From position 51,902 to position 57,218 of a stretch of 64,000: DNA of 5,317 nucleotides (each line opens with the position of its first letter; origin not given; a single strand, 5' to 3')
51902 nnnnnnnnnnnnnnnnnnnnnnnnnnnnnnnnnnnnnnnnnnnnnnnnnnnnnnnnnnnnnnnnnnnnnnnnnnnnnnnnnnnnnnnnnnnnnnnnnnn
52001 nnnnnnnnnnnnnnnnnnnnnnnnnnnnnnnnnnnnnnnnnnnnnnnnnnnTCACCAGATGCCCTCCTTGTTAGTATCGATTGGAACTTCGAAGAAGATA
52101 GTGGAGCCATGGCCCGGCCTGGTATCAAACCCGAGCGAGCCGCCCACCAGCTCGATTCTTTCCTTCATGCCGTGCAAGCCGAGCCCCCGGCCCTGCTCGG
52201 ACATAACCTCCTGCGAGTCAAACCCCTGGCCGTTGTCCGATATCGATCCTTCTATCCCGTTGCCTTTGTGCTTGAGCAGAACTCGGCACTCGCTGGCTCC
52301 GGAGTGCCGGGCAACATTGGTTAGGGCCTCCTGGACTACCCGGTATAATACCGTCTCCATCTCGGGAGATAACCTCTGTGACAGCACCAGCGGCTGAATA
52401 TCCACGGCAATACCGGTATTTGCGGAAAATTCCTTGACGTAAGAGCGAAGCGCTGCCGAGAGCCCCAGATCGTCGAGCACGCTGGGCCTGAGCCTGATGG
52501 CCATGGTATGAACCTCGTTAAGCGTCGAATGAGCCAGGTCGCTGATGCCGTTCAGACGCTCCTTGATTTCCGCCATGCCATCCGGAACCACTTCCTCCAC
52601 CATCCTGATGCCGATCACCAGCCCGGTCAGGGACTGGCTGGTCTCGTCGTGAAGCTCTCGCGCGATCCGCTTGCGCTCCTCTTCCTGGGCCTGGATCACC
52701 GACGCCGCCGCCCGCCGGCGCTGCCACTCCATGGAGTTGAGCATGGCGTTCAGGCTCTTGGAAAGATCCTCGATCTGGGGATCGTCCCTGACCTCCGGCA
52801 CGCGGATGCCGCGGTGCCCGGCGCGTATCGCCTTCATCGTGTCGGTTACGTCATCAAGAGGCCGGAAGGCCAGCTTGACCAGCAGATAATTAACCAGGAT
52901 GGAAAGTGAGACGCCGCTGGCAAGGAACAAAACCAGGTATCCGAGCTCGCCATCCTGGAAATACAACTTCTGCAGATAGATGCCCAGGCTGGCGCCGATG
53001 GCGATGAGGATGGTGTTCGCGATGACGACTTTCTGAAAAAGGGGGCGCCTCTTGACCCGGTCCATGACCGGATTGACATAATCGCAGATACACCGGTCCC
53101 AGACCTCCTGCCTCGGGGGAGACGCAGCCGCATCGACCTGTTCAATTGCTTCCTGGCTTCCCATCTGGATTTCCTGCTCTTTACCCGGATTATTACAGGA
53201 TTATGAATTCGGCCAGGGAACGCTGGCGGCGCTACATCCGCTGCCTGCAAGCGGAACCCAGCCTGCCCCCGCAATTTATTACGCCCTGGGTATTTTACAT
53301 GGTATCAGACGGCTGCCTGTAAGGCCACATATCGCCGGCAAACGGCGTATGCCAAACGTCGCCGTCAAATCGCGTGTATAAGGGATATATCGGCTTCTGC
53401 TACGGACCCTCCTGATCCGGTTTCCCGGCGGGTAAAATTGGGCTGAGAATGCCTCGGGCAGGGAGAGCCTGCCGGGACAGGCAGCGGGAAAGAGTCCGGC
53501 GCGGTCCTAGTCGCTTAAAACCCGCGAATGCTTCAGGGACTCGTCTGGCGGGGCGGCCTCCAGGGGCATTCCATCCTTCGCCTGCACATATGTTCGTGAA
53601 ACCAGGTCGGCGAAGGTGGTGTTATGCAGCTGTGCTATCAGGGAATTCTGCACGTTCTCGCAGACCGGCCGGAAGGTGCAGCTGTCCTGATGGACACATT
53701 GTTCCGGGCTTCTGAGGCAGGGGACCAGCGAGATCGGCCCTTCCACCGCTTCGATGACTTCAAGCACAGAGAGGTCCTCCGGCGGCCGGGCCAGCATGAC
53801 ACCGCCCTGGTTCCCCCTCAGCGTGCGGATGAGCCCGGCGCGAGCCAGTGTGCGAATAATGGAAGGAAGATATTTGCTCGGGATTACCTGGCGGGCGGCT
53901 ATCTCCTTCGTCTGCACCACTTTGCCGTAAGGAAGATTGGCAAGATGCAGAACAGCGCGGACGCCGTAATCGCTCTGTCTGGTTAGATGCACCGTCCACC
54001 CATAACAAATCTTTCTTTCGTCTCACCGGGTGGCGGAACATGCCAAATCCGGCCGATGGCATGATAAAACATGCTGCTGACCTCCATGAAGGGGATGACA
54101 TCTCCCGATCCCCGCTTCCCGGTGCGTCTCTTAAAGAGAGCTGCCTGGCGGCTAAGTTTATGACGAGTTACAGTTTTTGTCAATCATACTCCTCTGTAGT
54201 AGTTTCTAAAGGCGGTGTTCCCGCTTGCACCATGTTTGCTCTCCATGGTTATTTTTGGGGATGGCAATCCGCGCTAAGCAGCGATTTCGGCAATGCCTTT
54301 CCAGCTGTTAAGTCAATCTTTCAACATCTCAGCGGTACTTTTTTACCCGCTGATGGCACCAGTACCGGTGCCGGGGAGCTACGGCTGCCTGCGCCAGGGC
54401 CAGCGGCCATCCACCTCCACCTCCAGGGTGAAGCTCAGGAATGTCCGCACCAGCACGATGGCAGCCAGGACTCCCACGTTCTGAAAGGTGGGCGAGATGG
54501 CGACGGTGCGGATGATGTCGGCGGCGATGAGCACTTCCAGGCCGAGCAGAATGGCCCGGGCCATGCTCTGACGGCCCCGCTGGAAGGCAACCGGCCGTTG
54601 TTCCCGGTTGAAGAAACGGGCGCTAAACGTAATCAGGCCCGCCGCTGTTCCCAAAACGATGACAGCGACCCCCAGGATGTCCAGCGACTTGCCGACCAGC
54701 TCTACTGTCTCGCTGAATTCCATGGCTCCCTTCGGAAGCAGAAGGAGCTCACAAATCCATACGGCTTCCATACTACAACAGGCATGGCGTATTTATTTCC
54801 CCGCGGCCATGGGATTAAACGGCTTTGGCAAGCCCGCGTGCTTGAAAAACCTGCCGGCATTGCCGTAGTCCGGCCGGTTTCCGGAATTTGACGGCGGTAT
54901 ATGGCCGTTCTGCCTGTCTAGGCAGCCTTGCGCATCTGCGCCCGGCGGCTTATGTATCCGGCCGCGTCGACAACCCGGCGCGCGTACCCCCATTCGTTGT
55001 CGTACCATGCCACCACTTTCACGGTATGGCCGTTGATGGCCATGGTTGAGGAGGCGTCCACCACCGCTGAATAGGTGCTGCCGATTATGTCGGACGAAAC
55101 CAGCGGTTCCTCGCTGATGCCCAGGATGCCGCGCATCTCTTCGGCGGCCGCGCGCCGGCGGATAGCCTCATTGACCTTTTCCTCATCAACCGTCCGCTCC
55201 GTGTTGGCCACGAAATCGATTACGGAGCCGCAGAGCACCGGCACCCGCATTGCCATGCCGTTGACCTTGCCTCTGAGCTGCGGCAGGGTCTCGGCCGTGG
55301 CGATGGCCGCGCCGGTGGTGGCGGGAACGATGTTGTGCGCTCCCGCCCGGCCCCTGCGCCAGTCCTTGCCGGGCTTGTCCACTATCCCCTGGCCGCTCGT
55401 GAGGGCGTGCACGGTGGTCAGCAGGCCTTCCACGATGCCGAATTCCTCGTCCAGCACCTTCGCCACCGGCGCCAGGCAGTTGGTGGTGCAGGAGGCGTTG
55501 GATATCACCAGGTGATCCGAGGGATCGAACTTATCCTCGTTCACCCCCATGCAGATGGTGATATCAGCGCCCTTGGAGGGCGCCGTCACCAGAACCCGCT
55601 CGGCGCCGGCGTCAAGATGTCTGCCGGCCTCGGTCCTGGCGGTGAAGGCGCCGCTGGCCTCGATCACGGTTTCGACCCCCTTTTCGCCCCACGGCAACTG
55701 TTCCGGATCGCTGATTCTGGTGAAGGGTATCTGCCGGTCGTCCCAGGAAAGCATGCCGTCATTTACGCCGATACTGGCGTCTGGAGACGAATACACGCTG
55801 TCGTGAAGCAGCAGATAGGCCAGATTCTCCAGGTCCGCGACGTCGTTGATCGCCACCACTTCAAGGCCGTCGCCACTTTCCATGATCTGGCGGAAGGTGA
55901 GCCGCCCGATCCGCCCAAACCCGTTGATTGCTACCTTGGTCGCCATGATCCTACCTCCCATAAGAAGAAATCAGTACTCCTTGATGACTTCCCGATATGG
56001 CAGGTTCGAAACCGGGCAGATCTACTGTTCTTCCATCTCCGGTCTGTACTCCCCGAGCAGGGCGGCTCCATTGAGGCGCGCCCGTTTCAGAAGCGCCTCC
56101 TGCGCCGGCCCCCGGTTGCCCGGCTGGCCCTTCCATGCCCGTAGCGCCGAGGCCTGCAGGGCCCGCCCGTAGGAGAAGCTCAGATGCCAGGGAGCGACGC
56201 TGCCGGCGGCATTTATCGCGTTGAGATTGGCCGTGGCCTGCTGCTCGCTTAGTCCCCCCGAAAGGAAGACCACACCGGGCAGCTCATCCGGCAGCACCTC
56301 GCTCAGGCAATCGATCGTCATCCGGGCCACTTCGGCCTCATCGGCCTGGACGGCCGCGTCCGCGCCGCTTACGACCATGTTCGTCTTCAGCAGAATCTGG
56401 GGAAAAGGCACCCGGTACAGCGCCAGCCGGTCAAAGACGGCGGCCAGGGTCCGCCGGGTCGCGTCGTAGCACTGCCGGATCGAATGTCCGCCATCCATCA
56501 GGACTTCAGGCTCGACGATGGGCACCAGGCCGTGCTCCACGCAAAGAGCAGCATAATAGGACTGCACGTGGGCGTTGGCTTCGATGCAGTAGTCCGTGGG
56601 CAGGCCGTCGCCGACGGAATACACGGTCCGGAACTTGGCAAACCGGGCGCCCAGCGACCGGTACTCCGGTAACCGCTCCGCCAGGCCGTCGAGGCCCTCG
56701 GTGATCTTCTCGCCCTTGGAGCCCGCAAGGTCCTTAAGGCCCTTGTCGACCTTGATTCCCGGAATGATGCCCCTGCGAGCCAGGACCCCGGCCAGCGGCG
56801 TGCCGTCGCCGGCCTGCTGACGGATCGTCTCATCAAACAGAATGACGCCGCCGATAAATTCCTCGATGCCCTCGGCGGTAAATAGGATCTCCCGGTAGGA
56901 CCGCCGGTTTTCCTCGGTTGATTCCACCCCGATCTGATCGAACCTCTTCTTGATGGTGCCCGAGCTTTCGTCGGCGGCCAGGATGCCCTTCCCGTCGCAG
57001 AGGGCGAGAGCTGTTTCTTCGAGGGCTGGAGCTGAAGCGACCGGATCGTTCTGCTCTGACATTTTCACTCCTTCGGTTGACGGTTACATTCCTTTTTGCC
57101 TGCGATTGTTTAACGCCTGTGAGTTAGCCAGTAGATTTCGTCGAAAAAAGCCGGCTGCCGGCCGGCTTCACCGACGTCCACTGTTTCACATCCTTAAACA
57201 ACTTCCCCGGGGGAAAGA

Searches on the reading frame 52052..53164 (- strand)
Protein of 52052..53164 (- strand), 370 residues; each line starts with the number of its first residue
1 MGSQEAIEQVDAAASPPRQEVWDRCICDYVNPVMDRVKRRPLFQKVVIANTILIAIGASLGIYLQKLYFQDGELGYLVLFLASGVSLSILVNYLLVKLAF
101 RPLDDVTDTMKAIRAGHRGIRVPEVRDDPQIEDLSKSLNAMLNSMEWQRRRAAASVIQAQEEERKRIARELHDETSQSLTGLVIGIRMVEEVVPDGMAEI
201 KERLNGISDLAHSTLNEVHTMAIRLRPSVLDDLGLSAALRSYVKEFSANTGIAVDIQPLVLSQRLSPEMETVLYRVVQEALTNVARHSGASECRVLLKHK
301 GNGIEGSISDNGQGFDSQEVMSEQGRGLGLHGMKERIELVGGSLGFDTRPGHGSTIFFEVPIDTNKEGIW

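Call 24: search_protein_families(library=pfam, proteins=[window:52052-53164:-], max_evalue=0.0001)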
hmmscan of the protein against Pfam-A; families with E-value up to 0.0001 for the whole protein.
window:52052-53164:- (370 aa): 4 families
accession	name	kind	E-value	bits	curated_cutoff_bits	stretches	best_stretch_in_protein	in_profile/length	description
PF02518.31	HATPase_c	-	1.6e-15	57.9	26.4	1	271-363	4-110/111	Histidine kinase-, DNA gyrase B-, and HSP90-like ATPase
PF07730.19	HisKA_3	-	3e-15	56.9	24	1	163-230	1-68/68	Histidine kinase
PF00672.30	HAMP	-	1.7e-05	25.5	25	1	96-146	3-52/53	HAMP domain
PF13581.12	HATPase_c_2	-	6.3e-05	23.4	27.4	0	276-333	35-105/127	Histidine kinase-like ATPase domain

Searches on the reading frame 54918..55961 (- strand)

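Call 24: search_protein_families(library=pfam, proteins=[window:54918-55961:-], max_evalue=0.0001)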
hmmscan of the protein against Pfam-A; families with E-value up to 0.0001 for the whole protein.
window:54918-55961:- (347 aa): 2 families
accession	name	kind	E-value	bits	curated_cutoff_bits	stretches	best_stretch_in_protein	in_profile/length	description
PF02800.25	Gp_dh_C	-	2e-55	187.1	24.4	1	163-320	1-158/158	Glyceraldehyde 3-phosphate dehydrogenase, C-terminal domain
PF00044.30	Gp_dh_N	-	7.4e-31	106.9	31.7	1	9-108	2-100/101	Glyceraldehyde 3-phosphate dehydrogenase, NAD binding domain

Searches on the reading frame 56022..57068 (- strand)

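Call 24: search_protein_families(library=pfam, proteins=[window:56022-57068:-], max_evalue=0.0001)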
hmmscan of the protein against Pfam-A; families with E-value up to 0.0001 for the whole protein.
window:56022-57068:- (348 aa): 1 family
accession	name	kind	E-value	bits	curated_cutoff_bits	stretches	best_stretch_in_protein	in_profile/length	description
PF00274.25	Glycolytic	-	2.6e-125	418.3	22.2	1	18-346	4-334/349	Fructose-bisphosphate aldolase class-I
